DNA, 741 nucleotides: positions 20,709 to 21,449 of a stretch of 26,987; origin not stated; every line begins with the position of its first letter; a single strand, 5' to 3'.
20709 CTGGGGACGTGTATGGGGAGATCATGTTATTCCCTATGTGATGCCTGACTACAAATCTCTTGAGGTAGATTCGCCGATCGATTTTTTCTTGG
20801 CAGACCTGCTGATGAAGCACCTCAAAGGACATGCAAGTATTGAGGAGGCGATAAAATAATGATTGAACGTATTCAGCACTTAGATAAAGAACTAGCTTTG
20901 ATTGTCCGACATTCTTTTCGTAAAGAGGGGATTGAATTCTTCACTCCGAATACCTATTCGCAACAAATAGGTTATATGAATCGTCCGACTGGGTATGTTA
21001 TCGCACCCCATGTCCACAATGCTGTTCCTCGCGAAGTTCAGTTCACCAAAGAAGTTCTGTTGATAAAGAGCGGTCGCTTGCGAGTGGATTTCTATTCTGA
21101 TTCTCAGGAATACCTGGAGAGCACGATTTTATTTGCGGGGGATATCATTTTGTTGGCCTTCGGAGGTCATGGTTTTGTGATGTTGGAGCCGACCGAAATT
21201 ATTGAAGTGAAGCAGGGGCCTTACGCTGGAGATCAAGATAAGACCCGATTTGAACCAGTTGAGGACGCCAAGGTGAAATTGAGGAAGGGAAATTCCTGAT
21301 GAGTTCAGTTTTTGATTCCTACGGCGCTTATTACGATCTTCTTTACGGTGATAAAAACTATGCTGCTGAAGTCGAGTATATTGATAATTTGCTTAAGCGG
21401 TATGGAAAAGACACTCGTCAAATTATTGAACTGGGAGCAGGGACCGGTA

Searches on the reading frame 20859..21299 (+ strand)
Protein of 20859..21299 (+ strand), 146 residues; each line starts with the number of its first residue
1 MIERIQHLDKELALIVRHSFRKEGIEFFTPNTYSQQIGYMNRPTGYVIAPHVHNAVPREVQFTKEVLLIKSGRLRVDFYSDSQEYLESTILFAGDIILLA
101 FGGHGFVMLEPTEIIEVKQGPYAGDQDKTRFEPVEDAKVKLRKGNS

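Call 3: search_protein_families(library=pfam, proteins=[window:20859-21299:+], max_evalue=0.01)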
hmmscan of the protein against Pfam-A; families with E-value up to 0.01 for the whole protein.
window:20859-21299:+ (146 aa): 0 families

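Call 4: search_protein_families(library=ncbifam, proteins=[window:20859-21299:+], max_evalue=0.01)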
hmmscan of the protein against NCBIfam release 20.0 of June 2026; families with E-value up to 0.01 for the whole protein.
window:20859-21299:+ (146 aa): 1 family
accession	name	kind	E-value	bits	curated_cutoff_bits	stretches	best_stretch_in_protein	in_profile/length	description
TIGR04366.1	cupin_WbuC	subfamily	3.2e-06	27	42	1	46-129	45-126/132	WbuC family cupin fold metalloprotein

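Call 10: search_solved_structures(query=window:20859-21299:+, max_evalue=10)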
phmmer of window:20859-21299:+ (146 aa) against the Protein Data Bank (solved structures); distinct sequences matched with E-value up to 10: 1.
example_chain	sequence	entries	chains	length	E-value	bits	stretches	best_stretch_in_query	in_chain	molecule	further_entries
2c60_A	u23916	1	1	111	0.66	13.3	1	18-66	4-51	HUMAN MITOGEN-ACTIVATED PROTEIN KINASE KINASE KINASE 3 ISOFORM 2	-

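Call 40: find_homologous_proteins(query=window:20859-21299:+, max_evalue=0.00001)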
Query window:20859-21299:+ (146 aa): 7969 proteins with E <= 0.00001 among 8000 candidates; the best 120 are listed.
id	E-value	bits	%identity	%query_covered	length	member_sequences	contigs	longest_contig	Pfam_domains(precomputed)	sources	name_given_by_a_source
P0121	3.1e-91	321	100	100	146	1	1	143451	-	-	-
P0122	8.7e-81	287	89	99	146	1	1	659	-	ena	-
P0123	4.6e-74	265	84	97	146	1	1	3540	-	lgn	-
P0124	3.2e-73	262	82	99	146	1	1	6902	-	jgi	jgi:hypothetical protein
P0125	6.9e-73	261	81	99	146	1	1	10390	-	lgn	-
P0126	7.2e-73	261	81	100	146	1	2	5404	-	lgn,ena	-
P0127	8.0e-73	261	82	100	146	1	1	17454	-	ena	-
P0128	1.2e-72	260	81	99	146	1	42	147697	-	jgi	jgi:mannose-6-phosphate isomerase-like protein (cupin superfamily)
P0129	2.4e-72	259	81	99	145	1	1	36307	-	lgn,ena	-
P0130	4.7e-72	259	82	98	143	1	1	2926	-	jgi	jgi:hypothetical protein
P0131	5.0e-72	258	81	99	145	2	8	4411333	-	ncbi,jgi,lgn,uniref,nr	ncbi:MAG: hypothetical protein IPK44_21905 [Candidatus Accumulibacter sp.]|jgi:mannose-6-phosphate i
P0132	5.7e-72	258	80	100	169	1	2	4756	-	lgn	-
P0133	9.4e-72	258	80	99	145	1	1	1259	-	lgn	-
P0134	1.1e-71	257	79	99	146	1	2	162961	-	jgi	jgi:mannose-6-phosphate isomerase-like protein (cupin superfamily)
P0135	1.1e-71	257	79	99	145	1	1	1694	-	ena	-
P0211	3.0e-69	249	79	97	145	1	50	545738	-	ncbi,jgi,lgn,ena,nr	ncbi:MAG TPA: hypothetical protein DCE52_08105 [Rhodobacteraceae bacterium]|nr:hypothetical protein 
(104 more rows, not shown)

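Call 41: find_encoding_contigs(protein=P0131, flank=9000, max_places=3)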
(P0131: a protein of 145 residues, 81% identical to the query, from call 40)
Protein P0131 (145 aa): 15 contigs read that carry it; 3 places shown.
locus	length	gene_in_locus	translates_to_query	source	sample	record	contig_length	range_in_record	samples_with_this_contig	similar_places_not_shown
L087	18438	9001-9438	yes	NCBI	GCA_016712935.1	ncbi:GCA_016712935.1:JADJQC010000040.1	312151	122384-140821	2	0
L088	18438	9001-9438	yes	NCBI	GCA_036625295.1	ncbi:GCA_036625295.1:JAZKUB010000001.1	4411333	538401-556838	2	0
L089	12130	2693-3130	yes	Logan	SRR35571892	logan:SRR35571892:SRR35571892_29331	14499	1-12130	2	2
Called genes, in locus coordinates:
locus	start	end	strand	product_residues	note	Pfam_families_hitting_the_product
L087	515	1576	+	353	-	PF14907:NTP_transf_5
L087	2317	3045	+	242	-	PF01609:DDE_Tnp_1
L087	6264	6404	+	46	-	-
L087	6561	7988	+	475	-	PF01943:Polysacc_synt, PF13440:Polysacc_synt_3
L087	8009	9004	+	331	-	PF00535:Glycos_transf_2, PF13641:Glyco_tranf_2_3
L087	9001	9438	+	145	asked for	-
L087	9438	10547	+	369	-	PF01041:DegT_DnrJ_EryC1, PF01053:Cys_Met_Meta_PP (weak), PF01212:Beta_elim_lyase (weak), PF00266:Aminotran_5 (faint)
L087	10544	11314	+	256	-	PF13489:Methyltransf_23, PF01209:Ubie_methyltran (weak), PF02353:CMAS, PF05401:NodS (weak), PF13847:Methyltransf_31, PF08241:Methyltransf_11, PF08242:Methyltransf_12, PF13649:Methyltransf_25, +1 more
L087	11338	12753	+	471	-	PF04932:Wzy_C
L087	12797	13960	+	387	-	-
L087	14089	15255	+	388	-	PF04230:PS_pyruv_trans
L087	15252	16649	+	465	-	PF04422:FrhB_FdhB_N, PF04432:FrhB_FdhB_C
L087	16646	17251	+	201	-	PF00132:Hexapep (faint)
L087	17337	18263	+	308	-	PF00535:Glycos_transf_2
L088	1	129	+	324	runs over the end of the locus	PF14261:DUF4351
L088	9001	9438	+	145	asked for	-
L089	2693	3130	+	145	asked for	-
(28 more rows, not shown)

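Call 42: find_encoding_contigs(protein=P0211, flank=9000, max_places=3)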
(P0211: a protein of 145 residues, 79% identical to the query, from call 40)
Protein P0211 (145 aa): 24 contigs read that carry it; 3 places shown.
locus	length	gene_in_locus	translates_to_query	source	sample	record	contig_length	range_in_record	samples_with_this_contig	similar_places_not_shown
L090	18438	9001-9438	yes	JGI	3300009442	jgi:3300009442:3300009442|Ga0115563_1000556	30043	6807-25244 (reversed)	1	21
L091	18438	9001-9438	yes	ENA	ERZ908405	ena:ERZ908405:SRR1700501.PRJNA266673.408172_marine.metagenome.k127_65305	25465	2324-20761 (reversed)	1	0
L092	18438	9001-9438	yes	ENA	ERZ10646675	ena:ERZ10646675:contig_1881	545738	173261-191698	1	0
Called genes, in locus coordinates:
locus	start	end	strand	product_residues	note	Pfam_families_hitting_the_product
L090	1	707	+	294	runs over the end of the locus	PF00248:Aldo_ket_red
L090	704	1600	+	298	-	PF01408:GFO_IDH_MocA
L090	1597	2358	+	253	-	PF00106:adh_short, PF01370:Epimerase (weak), PF13561:adh_short_C2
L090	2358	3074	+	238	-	PF02348:CTP_transf_3, PF12804:NTP_transf_3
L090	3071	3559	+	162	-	-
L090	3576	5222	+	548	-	-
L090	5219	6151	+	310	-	PF05050:Methyltransf_21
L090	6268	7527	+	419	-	PF13692:Glyco_trans_1_4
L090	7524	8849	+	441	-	PF03721:UDPG_MGDP_dh_N, PF00984:UDPG_MGDP_dh, PF03720:UDPG_MGDP_dh_C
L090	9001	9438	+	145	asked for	-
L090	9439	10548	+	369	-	PF01041:DegT_DnrJ_EryC1, PF01212:Beta_elim_lyase (faint)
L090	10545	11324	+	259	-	PF03848:TehB (faint), PF13489:Methyltransf_23, PF13847:Methyltransf_31, PF08241:Methyltransf_11, PF08242:Methyltransf_12, PF13649:Methyltransf_25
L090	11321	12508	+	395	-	PF00534:Glycos_transf_1, PF13692:Glyco_trans_1_4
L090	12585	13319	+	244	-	PF05050:Methyltransf_21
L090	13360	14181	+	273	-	PF13489:Methyltransf_23, PF13847:Methyltransf_31, PF08241:Methyltransf_11, PF08242:Methyltransf_12, PF13649:Methyltransf_25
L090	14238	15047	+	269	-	PF00535:Glycos_transf_2, PF10111:Glyco_tranf_2_2 (faint)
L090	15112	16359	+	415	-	-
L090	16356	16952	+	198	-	PF00132:Hexapep, PF14602:Hexapep_2 (weak)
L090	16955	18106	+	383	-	PF20706:GT4-conflict (faint), PF00534:Glycos_transf_1, PF13692:Glyco_trans_1_4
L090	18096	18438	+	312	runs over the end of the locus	PF13641:Glyco_tranf_2_3, PF00535:Glycos_transf_2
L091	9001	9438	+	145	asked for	-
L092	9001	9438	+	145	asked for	-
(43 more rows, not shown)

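Call 45: find_related_loci(query=window:20859-21299:+, collection=metagenome_contigs, flank=10000)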
Query window:20859-21299:+ (146 aa) in metagenome_contigs; peptide patterns used: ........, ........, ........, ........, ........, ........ (x = any residue, [..] = any of these).
405 stretches matched a pattern; 297 encode a relative of the query (tblastn E <= 1e-3); the best 80 are kept; 80 distinct loci.
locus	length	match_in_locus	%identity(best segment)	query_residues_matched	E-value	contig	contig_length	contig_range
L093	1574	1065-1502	79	1-146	7e-82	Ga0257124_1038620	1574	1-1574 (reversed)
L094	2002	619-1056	79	1-146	2e-80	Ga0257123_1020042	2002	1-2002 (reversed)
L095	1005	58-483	79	1-142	9e-83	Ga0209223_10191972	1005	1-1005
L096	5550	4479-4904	79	1-142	1e-75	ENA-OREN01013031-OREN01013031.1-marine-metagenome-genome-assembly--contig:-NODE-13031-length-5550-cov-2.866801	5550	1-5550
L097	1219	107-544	80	1-146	5e-81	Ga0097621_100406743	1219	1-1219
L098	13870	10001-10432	79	1-145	1e-75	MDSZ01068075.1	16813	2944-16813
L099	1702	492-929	76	1-146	5e-78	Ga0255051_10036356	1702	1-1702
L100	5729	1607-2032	77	1-142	8e-75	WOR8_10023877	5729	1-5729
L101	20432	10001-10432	79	1-145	3e-74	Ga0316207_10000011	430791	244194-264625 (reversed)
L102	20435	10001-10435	78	1-145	3e-74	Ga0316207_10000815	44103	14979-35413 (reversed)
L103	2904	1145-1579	77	1-146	6e-75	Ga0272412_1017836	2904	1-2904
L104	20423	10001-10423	79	1-141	5e-74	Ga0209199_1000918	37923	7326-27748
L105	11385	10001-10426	78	1-142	4e-74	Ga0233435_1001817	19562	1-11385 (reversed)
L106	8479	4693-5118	78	1-142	3e-74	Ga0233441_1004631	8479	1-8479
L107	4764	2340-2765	77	1-142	5e-74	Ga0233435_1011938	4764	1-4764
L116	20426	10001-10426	77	1-142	3e-72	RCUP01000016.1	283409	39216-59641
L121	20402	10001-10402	80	2-135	7e-72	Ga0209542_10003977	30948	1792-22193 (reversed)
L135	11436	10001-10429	74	1-143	7e-70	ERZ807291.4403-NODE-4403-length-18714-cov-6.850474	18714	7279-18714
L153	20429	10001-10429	69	1-143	5e-67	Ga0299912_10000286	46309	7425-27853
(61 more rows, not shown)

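Call 59: search_protein_families(library=pfam, proteins=[L121:10508-12283:+, L153:3494-5221:+, L116:4660-6333:+, L105:7395-9017:+, L116:7808-8785:+, L090:3576-5222:+, L090:5204-6151:+, L135:6652-7683:+, L116:12307-13506:+, L121:13933-15006:+], max_evalue=0.01)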
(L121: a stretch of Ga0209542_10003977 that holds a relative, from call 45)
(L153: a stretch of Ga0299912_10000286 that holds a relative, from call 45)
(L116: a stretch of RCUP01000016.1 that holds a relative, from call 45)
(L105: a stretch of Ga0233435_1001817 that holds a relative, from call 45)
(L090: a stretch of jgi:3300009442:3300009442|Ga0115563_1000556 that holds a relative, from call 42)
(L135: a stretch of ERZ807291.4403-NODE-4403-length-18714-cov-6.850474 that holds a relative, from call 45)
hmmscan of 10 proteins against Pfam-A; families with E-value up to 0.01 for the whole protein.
L121:10508-12283:+ (591 aa): 0 families

L153:3494-5221:+ (575 aa): 0 families

L116:4660-6333:+ (557 aa): 1 family
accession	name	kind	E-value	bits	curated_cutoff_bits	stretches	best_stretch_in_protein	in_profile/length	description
PF05159.20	Capsule_synth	-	9.8e-06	25.7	20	1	363-460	188-282/310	Capsule polysaccharide biosynthesis protein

L105:7395-9017:+ (540 aa): 1 family
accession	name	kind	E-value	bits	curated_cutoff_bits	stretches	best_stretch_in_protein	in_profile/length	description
PF05159.20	Capsule_synth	-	3.2e-06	27.3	20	1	361-453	186-280/310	Capsule polysaccharide biosynthesis protein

L116:7808-8785:+ (325 aa): 6 families
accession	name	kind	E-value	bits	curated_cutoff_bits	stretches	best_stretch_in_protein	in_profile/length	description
PF16363.11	GDP_Man_Dehyd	-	8.2e-109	364.5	27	1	5-313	1-332/332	GDP-mannose 4,6 dehydratase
PF01370.27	Epimerase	-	3.6e-57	194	20.9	1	4-246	1-240/240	NAD dependent epimerase/dehydratase family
PF04321.23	RmlD_sub_bind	-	3.3e-05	23.6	27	1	3-180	2-154/287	RmlD substrate binding domain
PF07993.18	NAD_binding_4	-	0.00099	18.8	20.1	0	6-49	1-48/258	Male sterility protein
PF02719.21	Polysacc_synt_2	-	0.0025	17.5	20.2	0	5-110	2-112/293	Polysaccharide biosynthesis protein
PF05368.20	NmrA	-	0.0037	17.3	27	1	2-75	3-71/298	NmrA-like family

L090:3576-5222:+ (548 aa): 0 families

L090:5204-6151:+ (315 aa): 2 families
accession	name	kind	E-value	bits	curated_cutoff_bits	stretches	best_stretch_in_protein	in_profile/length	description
PF05050.19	Methyltransf_21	-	1.1e-12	48.8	22.7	1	129-276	1-152/173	Methyltransferase FkbM domain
PF05575.17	V_cholerae_RfbT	-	0.00037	20.3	27.9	1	126-265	72-218/286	Vibrio cholerae RfbT protein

L135:6652-7683:+ (343 aa): 0 families

L116:12307-13506:+ (399 aa): 2 families
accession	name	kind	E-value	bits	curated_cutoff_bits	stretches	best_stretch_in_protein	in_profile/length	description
PF13692.12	Glyco_trans_1_4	-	3.9e-16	60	27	1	220-352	5-139/142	Glycosyl transferases group 1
PF00534.26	Glycos_transf_1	-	5.6e-16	59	26.4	1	215-366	14-170/172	Glycosyl transferases group 1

L121:13933-15006:+ (357 aa): 2 families
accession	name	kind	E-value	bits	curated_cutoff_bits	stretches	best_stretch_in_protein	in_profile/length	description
PF03102.20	NeuB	-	4.9e-67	226.3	22.1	1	42-272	2-236/241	NeuB family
PF08666.17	SAF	-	1.6e-10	41.8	21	1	294-351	2-63/63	SAF domain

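Call 60: predict_structure(alignment_id=A3)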
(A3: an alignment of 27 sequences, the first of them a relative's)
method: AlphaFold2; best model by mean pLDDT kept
length: 146 residues; sequences in the alignment: 27
mean_pLDDT: 67.8   pTM: 0.65
mean pLDDT of the five models: 67.8, 65.2, 62.5, 62.3, 58.9
residues with pLDDT >= 90: 5; 70-90: 74; 50-70: 31; < 50: 36
segments of 3 or more residues with pLDDT < 50: 44-63, 120-122, 138-146
pLDDT, mean of each block of 10 residues (from residue 1): 87 88 71 63 48 33 66 84 84 87 77 71 53 54 40
secondary structure, 60 per line:
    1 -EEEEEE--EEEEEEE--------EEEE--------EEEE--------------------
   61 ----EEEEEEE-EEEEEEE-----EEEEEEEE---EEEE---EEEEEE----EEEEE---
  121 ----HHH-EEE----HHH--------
elements in order: E2-7 E10-16 E25-28 E37-40 E65-71 E73-79 E85-92 E96-99 E103-108 E113-117 E129-131

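Call 64: fold_search(model_id=the predicted structure, library=pdb)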
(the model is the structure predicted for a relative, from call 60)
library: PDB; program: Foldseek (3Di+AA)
matches with E <= 10: 1251; with E <= 0.001: 0
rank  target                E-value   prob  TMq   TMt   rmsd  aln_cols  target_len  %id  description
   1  5buv_A                3.6e-02  0.96  0.37  0.32  14.2       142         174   14  X-ray structure of WbcA from Yersinia enterocolitica (released 2015-08-05)
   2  5buv_B                3.6e-02  0.92  0.36  0.31  14.1       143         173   16  X-ray structure of WbcA from Yersinia enterocolitica (released 2015-08-05)
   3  5u58_D                4.0e-02  0.99  0.31  0.27   7.2        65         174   26  Psf4 in complex with Fe2+ and (R)-2-HPP (released 2017-01-04)
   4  5buv_C                4.3e-02  0.93  0.36  0.31  13.9       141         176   13  X-ray structure of WbcA from Yersinia enterocolitica (released 2015-08-05)
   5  5u57_D                6.6e-02  0.94  0.33  0.27  12.9       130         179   18  Psf4 in complex with Fe2+ and (S)-2-HPP (released 2017-01-04)
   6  4mzu_F                8.6e-02  0.85  0.37  0.21  14.2       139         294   13  Crystal structure of FdtD, a bifunctional ketoisomerase/N-acetyltransferase from Shewanella denitrificans (released 2013-10-09)
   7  3ryk_A                8.6e-02  0.82  0.38  0.33  10.5       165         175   13  1.63 Angstrom resolution crystal structure of dTDP-4-dehydrorhamnose 3,5-epimerase (rfbC) from Bacillus anthracis str. (released 2011-05-25)
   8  9j9u_A                8.6e-02  0.72  0.34  0.28  13.9       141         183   17  artificial dinuclear Mn-bound metalloprotein 2 (D2:Mn) (released 2025-07-02)
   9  6tzp                  9.1e-02  1.00  0.31  0.13   2.4        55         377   24  W96F Oxalate Decarboxylase (B. subtilis) (released 2021-02-17)
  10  5u57_A                9.1e-02  1.00  0.32  0.25   2.9        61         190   26  Psf4 in complex with Fe2+ and (S)-2-HPP (released 2017-01-04)
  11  6b9r_C                1.0e-01  0.99  0.32  0.11   6.4        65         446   17  Streptomyces albus HEPD with substrate 2-hydroxyethylphosphonate (2-HEP) and Fe(II) bound (released 2017-12-20)
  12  4met_A                1.1e-01  1.00  0.31  0.13   2.5        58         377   22  Assigning the EPR Fine Structure Parameters of the Mn(II) Centers in Bacillus subtilis Oxalate Decarboxylase by Site-D (released 2014-03-05)
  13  6ufi                  1.1e-01  1.00  0.32  0.13   2.5        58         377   22  W96Y Oxalate Decarboxylase (Bacillus subtilis) (released 2020-09-30)
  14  5u55_B                1.1e-01  0.89  0.33  0.27  13.9       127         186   18  Psf4 in complex with Mn2+ and (S)-2-HPP (released 2017-01-04)
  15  2uya                  1.1e-01  1.00  0.31  0.13   2.4        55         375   24  DEL162-163 mutant of Bacillus subtilis Oxalate Decarboxylase OxdC (released 2007-08-21)
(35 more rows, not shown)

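Call 71: search_protein_families(library=pfam, proteins=[L105:2801-3904:+, L105:3898-5409:+, L105:5416-6045:+, L105:6050-6841:+, L105:6838-7398:+, L105:9018-9992:+, L153:1712-2785:+, L153:5790-6746:+, L153:10429-11322:+, L121:15007-16275:+], max_evalue=0.001)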
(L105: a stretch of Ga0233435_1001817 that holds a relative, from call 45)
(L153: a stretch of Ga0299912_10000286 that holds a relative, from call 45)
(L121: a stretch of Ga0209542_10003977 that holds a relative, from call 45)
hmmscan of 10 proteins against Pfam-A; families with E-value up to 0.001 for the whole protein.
L105:2801-3904:+ (367 aa): 0 families

L105:3898-5409:+ (503 aa): 5 families
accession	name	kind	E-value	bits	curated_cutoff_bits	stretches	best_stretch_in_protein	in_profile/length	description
PF13489.12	Methyltransf_23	-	5.7e-14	52.6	27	1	286-408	12-133/164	Methyltransferase domain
PF08242.18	Methyltransf_12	-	7e-10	39.9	30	1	301-389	1-98/98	Methyltransferase domain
PF13649.12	Methyltransf_25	-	4.4e-08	34.1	27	1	301-387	2-97/97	Methyltransferase domain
PF08241.18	Methyltransf_11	-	5.9e-08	33.7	21.2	1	301-391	1-95/95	Methyltransferase domain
PF13847.12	Methyltransf_31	-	2.8e-07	30.8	27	1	337-419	55-133/145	Methyltransferase domain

L105:5416-6045:+ (209 aa): 4 families
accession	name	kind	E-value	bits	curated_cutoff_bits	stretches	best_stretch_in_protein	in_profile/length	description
PF00117.34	GATase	-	7.6e-21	75.1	22.8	1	8-203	2-187/190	Glutamine amidotransferase class-I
PF01174.25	SNO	-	1.7e-08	35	27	1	19-194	11-175/188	SNO glutamine amidotransferase family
PF07722.19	Peptidase_C26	-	4.2e-06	27.1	20.5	1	65-189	93-219/219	Peptidase C26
PF07685.20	GATase_3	-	1e-05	25.7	27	1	37-112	35-117/196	CobB/CobQ-like glutamine amidotransferase domain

L105:6050-6841:+ (263 aa): 2 families
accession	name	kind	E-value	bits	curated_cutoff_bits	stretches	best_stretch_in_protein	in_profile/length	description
PF00977.27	His_biosynth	-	4.2e-41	141.3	23.6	1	46-232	42-223/228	Histidine biosynthesis protein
PF04309.18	G3P_antiterm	-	0.00027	20.8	27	0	191-230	131-169/173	Glycerol-3-phosphate responsive antiterminator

L105:6838-7398:+ (186 aa): 4 families
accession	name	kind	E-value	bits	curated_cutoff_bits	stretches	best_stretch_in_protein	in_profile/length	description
PF13302.13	Acetyltransf_3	-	6.2e-19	69.5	25.4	1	19-153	11-138/138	Acetyltransferase (GNAT) domain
PF13420.13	Acetyltransf_4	-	8.9e-09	36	24.3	1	22-172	11-154/155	Acetyltransferase (GNAT) domain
PF00583.31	Acetyltransf_1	-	1.1e-08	35.8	20.7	1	50-152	21-116/116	Acetyltransferase (GNAT) family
PF13523.12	Acetyltransf_8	-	0.0002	21.5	27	1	40-157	33-142/145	Acetyltransferase (GNAT) domain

L105:9018-9992:+ (324 aa): 1 family
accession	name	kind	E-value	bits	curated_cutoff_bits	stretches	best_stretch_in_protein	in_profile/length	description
PF01636.29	APH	-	0.00081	19.7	23.2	0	191-222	166-198/239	Phosphotransferase enzyme family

L153:1712-2785:+ (357 aa): 6 families
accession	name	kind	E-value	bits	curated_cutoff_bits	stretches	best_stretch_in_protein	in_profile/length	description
PF13489.12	Methyltransf_23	-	3.4e-28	98.9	27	1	149-302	11-163/164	Methyltransferase domain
PF08241.18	Methyltransf_11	-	1.6e-14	54.7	21.2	1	164-256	2-95/95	Methyltransferase domain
PF08242.18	Methyltransf_12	-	5.9e-12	46.6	30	1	163-254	1-98/98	Methyltransferase domain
PF13649.12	Methyltransf_25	-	3.7e-11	44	27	1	162-252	1-97/97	Methyltransferase domain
PF13847.12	Methyltransf_31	-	1.3e-09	38.3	27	1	160-274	5-127/145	Methyltransferase domain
PF12760.12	Zn_ribbon_IS1595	-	8.3e-06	26.1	25.4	1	71-105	14-45/46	Transposase zinc-ribbon domain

L153:5790-6746:+ (318 aa): 4 families
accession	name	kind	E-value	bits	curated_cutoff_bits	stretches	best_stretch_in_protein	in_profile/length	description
PF01370.27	Epimerase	-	2.1e-19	70.4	20.9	1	3-219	1-237/240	NAD dependent epimerase/dehydratase family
PF16363.11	GDP_Man_Dehyd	-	2e-07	31.2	27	1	4-310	1-330/332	GDP-mannose 4,6 dehydratase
PF04321.23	RmlD_sub_bind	-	3.2e-05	23.6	27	1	1-165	1-154/287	RmlD substrate binding domain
PF13460.12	NAD_binding_10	-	0.00012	22.5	27.2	1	7-209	1-182/184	NAD(P)H-binding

L153:10429-11322:+ (297 aa): 2 families
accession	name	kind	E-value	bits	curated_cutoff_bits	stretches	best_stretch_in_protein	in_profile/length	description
PF08241.18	Methyltransf_11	-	8.9e-08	33.1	21.2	1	119-208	2-95/95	Methyltransferase domain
PF13649.12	Methyltransf_25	-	0.00036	21.6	27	0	119-204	3-97/97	Methyltransferase domain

L121:15007-16275:+ (422 aa): 1 family
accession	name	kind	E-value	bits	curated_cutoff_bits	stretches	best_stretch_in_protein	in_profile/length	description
PF04932.20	Wzy_C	-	2.7e-10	40.7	31.7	1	203-331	5-149/149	O-Antigen ligase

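Call 92: find_encoding_contigs(protein=P0127, flank=9000, max_places=1)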
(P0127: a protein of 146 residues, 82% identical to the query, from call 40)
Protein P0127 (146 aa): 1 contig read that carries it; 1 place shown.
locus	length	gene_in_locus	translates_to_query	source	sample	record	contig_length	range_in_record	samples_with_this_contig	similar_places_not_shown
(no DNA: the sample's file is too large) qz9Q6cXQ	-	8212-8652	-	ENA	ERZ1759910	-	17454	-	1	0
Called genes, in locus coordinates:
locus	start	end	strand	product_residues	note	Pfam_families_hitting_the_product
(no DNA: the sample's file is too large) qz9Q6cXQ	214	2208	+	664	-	PF14559:TPR_19 (faint)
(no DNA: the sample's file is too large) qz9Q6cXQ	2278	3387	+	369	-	PF01370:Epimerase, PF04321:RmlD_sub_bind (weak), PF16363:GDP_Man_Dehyd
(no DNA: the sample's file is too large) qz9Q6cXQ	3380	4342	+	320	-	PF04321:RmlD_sub_bind, PF01370:Epimerase, PF16363:GDP_Man_Dehyd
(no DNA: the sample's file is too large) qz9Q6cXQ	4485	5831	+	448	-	PF01943:Polysacc_synt, PF13440:Polysacc_synt_3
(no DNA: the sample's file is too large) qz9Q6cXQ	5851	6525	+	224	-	PF13578:Methyltransf_24 (weak)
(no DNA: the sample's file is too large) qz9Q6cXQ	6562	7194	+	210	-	-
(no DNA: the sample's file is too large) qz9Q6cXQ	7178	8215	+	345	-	-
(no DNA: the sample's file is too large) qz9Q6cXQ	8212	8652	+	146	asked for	-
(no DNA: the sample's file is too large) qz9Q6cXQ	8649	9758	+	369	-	PF01041:DegT_DnrJ_EryC1, PF00155:Aminotran_1_2 (weak), PF01212:Beta_elim_lyase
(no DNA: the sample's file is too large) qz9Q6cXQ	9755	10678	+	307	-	-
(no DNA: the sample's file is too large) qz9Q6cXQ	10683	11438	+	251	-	PF05401:NodS (weak), PF13489:Methyltransf_23, PF01209:Ubie_methyltran (faint), PF05175:MTS (weak), PF13847:Methyltransf_31, PF08241:Methyltransf_11, PF08242:Methyltransf_12, PF13649:Methyltransf_25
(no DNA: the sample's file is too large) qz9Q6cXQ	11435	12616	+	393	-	PF13524:Glyco_trans_1_2 (faint), PF00534:Glycos_transf_1, PF13692:Glyco_trans_1_4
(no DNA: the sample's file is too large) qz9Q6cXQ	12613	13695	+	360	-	PF13439:Glyco_transf_4 (weak), PF13579:Glyco_trans_4_4, PF20706:GT4-conflict (faint), PF00534:Glycos_transf_1, PF13692:Glyco_trans_1_4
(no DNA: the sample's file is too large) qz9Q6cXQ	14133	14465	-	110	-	-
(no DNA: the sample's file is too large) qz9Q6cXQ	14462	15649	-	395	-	PF13439:Glyco_transf_4, PF13579:Glyco_trans_4_4, PF20706:GT4-conflict (weak), PF00534:Glycos_transf_1, PF13692:Glyco_trans_1_4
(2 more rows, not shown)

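Call 93: find_encoding_contigs(protein=P0125, flank=9000, max_places=1)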
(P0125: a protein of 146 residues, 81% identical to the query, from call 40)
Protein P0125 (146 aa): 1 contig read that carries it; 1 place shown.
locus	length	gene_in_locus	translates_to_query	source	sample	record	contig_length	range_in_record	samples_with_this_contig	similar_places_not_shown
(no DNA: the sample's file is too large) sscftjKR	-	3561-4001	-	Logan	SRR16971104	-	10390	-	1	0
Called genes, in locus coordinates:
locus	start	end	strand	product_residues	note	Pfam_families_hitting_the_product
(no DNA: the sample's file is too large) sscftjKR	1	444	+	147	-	?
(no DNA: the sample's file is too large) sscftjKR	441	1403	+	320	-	PF13489:Methyltransf_23, PF07021:MetW, PF13847:Methyltransf_31, PF08241:Methyltransf_11, PF08242:Methyltransf_12, PF13649:Methyltransf_25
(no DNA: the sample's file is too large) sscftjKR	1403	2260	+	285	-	PF00535:Glycos_transf_2, PF13641:Glyco_tranf_2_3 (weak), PF13632:Glyco_trans_2_3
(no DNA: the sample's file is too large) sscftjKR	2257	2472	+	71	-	-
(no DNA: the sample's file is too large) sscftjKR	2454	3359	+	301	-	PF00535:Glycos_transf_2, PF10111:Glyco_tranf_2_2, PF13641:Glyco_tranf_2_3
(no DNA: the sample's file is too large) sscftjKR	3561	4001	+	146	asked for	-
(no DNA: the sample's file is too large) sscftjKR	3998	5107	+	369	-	PF01041:DegT_DnrJ_EryC1, PF00155:Aminotran_1_2 (weak), PF01212:Beta_elim_lyase (weak)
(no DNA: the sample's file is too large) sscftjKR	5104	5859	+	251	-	PF05175:MTS (weak), PF05401:NodS, PF13489:Methyltransf_23, PF13847:Methyltransf_31, PF08241:Methyltransf_11, PF08242:Methyltransf_12, PF13649:Methyltransf_25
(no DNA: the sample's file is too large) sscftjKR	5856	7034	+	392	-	PF13439:Glyco_transf_4 (weak), PF00534:Glycos_transf_1, PF13692:Glyco_trans_1_4, PF13524:Glyco_trans_1_2 (weak)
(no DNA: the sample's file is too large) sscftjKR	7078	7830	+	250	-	PF00535:Glycos_transf_2, PF10111:Glyco_tranf_2_2 (weak), PF13641:Glyco_tranf_2_3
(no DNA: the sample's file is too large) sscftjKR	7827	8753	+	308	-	PF00535:Glycos_transf_2, PF10111:Glyco_tranf_2_2 (weak), PF02709:Glyco_transf_7C (weak)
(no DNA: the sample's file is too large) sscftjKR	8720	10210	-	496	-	PF13439:Glyco_transf_4, PF13477:Glyco_trans_4_2 (weak), PF13579:Glyco_trans_4_4, PF20706:GT4-conflict, PF00534:Glycos_transf_1, PF13692:Glyco_trans_1_4, PF13524:Glyco_trans_1_2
